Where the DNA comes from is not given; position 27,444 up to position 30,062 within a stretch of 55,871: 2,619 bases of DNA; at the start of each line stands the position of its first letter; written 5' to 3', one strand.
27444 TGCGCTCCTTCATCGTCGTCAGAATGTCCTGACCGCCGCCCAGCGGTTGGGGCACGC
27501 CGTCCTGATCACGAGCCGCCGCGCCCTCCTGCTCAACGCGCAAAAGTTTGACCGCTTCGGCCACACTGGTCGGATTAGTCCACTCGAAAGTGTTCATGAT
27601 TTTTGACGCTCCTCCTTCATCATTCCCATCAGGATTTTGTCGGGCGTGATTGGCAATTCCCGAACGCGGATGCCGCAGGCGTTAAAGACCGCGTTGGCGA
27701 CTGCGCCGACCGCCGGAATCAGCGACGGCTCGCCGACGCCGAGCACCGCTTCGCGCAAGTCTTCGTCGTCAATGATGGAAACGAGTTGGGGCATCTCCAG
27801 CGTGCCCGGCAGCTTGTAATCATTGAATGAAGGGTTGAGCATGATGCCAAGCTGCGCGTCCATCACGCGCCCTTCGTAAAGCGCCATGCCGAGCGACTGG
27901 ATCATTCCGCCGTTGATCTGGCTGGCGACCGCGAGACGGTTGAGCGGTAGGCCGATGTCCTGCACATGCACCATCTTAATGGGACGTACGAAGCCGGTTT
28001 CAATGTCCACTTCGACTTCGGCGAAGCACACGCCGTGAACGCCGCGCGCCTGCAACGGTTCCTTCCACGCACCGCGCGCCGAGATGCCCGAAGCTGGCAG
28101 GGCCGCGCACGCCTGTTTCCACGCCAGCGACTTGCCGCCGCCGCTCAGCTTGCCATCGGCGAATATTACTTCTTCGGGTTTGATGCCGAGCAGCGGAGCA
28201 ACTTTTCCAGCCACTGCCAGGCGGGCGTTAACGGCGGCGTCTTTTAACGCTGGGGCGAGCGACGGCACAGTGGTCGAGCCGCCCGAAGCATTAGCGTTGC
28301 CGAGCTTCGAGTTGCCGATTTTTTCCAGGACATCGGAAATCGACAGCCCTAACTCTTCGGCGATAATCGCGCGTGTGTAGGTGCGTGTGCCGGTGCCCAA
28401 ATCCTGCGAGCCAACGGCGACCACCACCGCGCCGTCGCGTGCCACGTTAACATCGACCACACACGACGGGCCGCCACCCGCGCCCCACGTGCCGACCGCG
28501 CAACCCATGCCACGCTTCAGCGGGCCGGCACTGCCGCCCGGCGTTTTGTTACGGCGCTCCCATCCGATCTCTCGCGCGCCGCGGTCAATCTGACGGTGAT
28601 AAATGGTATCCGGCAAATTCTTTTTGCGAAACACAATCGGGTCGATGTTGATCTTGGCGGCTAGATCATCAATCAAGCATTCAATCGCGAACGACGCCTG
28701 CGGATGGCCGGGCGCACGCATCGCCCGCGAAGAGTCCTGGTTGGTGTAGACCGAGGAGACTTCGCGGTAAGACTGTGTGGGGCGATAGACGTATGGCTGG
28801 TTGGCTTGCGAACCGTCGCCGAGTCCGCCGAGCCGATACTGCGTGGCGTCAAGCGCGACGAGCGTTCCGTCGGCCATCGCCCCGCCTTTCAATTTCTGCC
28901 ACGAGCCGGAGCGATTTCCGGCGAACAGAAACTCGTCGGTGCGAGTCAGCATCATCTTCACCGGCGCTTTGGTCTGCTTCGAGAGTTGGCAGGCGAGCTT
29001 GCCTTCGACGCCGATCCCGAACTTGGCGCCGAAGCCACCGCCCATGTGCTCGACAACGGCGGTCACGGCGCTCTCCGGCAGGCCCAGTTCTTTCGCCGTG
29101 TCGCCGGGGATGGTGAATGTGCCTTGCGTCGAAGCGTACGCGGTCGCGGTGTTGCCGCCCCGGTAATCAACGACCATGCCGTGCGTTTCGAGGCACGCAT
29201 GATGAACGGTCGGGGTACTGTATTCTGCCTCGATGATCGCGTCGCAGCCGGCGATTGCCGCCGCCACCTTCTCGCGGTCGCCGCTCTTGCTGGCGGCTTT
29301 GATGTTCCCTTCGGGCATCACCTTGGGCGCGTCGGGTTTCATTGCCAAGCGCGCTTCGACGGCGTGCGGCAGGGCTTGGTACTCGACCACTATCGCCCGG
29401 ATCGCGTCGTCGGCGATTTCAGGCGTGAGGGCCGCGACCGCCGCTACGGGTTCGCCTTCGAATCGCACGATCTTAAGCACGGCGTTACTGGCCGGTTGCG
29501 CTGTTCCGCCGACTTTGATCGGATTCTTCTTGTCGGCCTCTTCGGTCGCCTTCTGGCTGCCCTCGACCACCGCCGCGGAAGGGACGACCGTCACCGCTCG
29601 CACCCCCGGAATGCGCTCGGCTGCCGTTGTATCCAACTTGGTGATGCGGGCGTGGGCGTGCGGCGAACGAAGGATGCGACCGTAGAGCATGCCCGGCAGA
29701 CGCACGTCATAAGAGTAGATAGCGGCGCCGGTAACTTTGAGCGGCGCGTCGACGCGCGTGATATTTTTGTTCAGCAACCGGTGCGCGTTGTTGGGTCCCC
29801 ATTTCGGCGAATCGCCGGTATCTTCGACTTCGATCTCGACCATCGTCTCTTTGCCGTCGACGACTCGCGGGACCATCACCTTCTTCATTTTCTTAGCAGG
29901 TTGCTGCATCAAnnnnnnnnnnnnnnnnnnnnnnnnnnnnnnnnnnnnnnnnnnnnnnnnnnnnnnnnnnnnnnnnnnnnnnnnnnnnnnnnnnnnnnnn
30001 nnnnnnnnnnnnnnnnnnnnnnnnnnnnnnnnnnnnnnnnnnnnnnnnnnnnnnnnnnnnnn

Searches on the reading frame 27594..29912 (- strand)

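Call 57: search_protein_families(library=pfam, proteins=[window:27594-29912:-])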
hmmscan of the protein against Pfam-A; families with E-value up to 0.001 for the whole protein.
window:27594-29912:- (772 aa): 3 families
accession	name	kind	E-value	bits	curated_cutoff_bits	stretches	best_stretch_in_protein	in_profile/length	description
PF02738.23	MoCoBD_1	-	2.5e-52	177.9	27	1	207-433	12-244/244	Molybdopterin cofactor-binding domain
PF20256.3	MoCoBD_2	-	3.3e-51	174.9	27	1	446-708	3-283/283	Molybdopterin cofactor-binding domain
PF01315.27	Ald_Xan_dh_C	-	1.9e-21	76.9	31.3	1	61-182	1-110/110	Aldehyde oxidase and xanthine dehydrogenase, a/b hammerhead domain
